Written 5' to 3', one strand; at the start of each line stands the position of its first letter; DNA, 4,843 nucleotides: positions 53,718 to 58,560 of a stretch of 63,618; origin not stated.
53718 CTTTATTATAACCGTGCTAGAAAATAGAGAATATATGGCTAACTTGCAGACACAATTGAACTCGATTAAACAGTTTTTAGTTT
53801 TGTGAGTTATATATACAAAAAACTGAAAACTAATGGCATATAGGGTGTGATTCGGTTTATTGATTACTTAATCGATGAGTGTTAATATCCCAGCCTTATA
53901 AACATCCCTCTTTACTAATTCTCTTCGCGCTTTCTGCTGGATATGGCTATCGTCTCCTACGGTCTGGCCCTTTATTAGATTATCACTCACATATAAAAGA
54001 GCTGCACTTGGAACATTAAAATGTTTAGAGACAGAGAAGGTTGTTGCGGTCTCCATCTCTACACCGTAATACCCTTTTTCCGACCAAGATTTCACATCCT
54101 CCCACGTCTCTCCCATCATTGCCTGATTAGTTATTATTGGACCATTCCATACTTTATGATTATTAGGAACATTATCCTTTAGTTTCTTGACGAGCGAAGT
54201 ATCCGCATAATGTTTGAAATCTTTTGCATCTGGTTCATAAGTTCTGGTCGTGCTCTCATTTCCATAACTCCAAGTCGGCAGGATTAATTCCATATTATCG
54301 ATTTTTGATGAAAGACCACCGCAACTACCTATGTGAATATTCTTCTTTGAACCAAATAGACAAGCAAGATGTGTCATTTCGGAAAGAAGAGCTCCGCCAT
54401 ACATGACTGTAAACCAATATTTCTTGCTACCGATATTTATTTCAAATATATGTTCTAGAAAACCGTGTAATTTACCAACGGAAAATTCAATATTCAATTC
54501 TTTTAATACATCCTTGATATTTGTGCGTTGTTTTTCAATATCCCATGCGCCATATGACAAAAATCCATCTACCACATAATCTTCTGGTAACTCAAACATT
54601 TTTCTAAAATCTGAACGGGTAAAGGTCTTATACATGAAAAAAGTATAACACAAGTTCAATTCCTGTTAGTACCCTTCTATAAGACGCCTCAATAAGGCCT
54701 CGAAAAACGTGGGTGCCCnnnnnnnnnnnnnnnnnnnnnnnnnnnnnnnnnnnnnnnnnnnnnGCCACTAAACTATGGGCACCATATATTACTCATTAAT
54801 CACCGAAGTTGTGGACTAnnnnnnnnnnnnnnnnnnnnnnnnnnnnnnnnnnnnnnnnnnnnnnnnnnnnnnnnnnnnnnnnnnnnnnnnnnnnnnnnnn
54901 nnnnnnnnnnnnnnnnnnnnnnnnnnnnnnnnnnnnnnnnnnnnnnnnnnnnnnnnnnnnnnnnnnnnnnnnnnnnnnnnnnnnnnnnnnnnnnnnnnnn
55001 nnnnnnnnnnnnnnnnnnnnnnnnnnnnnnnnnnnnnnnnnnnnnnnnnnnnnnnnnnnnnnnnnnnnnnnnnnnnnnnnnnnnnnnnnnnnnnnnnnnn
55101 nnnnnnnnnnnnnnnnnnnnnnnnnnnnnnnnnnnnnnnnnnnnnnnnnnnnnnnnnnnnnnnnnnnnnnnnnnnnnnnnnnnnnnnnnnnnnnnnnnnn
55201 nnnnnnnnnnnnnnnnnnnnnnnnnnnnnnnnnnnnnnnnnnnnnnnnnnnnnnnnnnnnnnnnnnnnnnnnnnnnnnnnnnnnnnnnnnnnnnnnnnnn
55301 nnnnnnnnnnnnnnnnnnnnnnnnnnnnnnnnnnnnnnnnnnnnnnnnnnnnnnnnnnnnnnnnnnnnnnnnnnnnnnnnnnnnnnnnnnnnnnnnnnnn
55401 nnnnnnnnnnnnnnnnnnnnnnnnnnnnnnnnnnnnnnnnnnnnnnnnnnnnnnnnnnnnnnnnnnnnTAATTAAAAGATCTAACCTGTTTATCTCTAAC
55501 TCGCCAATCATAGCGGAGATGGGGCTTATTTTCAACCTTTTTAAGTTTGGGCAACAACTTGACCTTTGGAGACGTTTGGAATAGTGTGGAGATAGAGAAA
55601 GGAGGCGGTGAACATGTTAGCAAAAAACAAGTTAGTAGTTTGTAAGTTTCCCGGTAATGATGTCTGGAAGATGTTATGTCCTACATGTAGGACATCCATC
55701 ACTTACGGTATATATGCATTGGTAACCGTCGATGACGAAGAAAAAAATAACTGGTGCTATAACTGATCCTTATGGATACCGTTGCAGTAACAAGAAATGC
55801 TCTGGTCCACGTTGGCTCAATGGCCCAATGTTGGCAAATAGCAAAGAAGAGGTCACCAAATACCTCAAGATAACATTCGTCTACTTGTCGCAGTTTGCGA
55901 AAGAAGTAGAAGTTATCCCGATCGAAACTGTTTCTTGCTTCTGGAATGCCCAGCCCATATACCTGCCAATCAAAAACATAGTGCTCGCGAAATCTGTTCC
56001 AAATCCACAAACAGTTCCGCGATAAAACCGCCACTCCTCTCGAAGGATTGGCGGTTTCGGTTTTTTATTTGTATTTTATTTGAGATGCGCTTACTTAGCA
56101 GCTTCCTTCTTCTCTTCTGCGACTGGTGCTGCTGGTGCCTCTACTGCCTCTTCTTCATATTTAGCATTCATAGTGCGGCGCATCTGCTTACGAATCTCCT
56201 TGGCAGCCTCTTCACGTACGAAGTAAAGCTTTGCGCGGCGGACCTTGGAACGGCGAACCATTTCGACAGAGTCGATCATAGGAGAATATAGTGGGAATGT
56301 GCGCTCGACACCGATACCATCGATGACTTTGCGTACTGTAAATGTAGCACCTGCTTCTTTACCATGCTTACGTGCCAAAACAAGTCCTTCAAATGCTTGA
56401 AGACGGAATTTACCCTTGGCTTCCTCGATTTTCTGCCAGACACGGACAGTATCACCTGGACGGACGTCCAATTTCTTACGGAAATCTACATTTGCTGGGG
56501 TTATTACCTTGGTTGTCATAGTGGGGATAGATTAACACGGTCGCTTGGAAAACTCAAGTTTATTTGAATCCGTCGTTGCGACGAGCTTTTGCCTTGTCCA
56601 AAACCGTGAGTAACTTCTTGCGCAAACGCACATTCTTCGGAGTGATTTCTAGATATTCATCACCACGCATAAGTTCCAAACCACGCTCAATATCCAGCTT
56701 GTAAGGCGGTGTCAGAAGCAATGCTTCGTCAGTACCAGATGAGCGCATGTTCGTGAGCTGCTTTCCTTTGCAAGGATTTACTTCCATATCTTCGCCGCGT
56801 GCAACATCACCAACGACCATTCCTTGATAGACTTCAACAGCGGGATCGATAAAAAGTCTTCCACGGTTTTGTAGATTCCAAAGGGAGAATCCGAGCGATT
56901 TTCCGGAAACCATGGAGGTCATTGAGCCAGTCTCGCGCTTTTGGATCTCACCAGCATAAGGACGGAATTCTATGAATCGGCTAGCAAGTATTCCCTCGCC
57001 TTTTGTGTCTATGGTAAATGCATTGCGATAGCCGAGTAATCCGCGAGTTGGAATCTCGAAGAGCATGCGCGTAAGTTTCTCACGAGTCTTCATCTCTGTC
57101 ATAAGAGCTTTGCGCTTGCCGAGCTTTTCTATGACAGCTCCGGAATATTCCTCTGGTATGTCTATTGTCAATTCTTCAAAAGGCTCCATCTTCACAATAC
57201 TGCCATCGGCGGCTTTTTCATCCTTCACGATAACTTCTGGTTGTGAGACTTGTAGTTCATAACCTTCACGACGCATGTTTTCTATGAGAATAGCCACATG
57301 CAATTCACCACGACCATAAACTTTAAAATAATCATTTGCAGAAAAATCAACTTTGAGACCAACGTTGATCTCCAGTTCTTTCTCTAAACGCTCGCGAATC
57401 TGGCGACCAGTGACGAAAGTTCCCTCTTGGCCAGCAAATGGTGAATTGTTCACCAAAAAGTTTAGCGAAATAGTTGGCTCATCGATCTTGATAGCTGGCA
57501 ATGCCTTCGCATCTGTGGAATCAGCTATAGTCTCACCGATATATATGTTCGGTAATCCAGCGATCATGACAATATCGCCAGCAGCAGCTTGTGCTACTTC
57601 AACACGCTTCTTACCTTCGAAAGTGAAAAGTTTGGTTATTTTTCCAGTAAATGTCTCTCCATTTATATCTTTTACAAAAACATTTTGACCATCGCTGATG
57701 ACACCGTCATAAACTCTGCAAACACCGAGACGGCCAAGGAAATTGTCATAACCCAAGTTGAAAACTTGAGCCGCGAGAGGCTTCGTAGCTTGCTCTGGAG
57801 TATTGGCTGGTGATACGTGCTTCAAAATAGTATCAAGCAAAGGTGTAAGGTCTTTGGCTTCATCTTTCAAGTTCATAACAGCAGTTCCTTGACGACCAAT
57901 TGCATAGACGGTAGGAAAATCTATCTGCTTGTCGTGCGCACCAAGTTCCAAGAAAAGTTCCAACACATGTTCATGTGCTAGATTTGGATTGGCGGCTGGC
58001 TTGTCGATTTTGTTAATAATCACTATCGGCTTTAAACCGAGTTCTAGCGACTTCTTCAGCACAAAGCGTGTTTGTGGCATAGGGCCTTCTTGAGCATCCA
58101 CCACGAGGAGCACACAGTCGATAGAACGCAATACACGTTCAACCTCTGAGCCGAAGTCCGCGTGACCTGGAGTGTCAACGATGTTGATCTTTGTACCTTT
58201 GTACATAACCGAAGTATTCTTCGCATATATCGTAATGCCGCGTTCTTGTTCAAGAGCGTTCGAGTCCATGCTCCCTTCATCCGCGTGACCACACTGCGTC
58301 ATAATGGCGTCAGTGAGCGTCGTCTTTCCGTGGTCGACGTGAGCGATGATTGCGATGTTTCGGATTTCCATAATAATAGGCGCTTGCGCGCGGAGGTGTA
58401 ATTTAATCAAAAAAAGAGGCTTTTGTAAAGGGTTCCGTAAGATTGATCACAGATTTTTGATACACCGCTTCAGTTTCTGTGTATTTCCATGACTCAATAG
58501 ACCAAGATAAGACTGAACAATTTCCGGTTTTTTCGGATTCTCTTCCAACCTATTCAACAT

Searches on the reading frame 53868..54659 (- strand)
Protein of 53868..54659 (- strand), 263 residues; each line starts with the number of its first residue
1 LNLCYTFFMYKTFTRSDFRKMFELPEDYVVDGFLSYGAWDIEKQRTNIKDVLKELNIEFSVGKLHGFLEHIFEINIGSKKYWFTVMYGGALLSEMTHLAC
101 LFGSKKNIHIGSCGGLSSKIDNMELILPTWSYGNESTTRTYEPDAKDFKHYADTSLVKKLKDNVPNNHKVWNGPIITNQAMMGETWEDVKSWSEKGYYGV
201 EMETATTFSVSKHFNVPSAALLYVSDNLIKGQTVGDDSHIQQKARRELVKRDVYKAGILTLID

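Call 11: search_protein_families(library=pfam, proteins=[window:53868-54659:-], max_evalue=0.01)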
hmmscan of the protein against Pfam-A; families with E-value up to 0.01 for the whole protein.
window:53868-54659:- (263 aa): 1 family
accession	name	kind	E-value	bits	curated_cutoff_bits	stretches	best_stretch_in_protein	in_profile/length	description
PF01048.26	PNP_UDP_1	-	9.8e-18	64.8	25.1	1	94-243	60-219/233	Phosphorylase superfamily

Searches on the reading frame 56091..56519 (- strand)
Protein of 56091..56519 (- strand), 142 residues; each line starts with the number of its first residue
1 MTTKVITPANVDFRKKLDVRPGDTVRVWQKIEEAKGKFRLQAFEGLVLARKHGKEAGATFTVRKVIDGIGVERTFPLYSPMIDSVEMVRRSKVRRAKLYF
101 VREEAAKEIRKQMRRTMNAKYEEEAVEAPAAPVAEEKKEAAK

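Call 11: search_protein_families(library=pfam, proteins=[window:56091-56519:-], max_evalue=0.01)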
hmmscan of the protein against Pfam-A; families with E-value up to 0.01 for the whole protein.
window:56091-56519:- (142 aa): 2 families
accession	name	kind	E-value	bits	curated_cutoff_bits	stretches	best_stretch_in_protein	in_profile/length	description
PF01245.26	Ribosomal_L19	-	1.9e-32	111.9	22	1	17-110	16-107/111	Ribosomal protein L19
PF11242.13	DUF2774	-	0.0088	16.6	29.2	0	11-39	17-45/63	Protein of unknown function (DUF2774)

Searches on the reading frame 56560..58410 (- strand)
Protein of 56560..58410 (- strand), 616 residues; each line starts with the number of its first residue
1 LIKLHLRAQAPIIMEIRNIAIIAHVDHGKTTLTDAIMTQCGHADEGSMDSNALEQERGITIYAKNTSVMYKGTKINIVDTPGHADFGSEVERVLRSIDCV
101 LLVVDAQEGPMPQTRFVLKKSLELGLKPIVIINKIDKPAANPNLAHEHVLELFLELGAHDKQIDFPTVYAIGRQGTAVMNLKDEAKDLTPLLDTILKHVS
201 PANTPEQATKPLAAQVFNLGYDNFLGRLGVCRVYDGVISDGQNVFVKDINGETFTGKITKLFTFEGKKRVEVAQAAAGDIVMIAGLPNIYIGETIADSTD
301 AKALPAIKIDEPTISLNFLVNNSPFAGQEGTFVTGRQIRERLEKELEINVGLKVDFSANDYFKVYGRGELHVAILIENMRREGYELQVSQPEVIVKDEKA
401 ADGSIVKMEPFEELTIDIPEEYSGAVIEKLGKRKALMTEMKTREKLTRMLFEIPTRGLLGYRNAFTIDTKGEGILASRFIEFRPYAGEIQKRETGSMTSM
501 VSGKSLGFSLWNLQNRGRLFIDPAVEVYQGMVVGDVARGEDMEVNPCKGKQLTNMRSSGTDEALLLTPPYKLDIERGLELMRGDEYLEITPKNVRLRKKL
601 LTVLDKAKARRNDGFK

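Call 11: search_protein_families(library=pfam, proteins=[window:56560-58410:-], max_evalue=0.01)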
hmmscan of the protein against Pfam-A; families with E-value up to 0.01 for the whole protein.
window:56560-58410:- (616 aa): 10 families
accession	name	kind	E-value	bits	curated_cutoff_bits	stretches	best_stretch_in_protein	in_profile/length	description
PF00009.33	GTP_EFTU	-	7e-52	176.2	26.5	1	15-199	2-186/188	Elongation factor Tu GTP binding domain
PF21018.2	BipA_C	-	1.5e-39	134.6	23.8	1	494-601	1-108/110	TypA/BipA C-terminal domain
PF00679.30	EFG_C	-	4.4e-21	75.1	27.9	1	407-492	2-88/89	Elongation factor G C-terminus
PF03144.31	GTP_EFTU_D2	-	1.2e-10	42.1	30.3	1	226-296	1-73/73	Elongation factor Tu domain 2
PF22042.2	EF-G_D2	-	2.2e-09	37.7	27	1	212-296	2-82/84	Elongation factor G domain 2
PF01926.29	MMR_HSR1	-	5.7e-08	33.3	21.9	1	19-134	2-113/113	50S ribosome-binding GTPase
PF02421.24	FeoB_N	-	0.00035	20.6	27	1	57-142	31-122/156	Ferrous iron transport protein B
PF09439.16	SRPRB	-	0.0019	18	25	0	18-106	5-82/178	Signal recognition particle receptor beta subunit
PF04548.22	AIG1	-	0.0032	17.2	27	1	55-103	31-80/212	AIG1 family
PF00735.24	Septin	-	0.0035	17.1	26.2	1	19-86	7-75/280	Septin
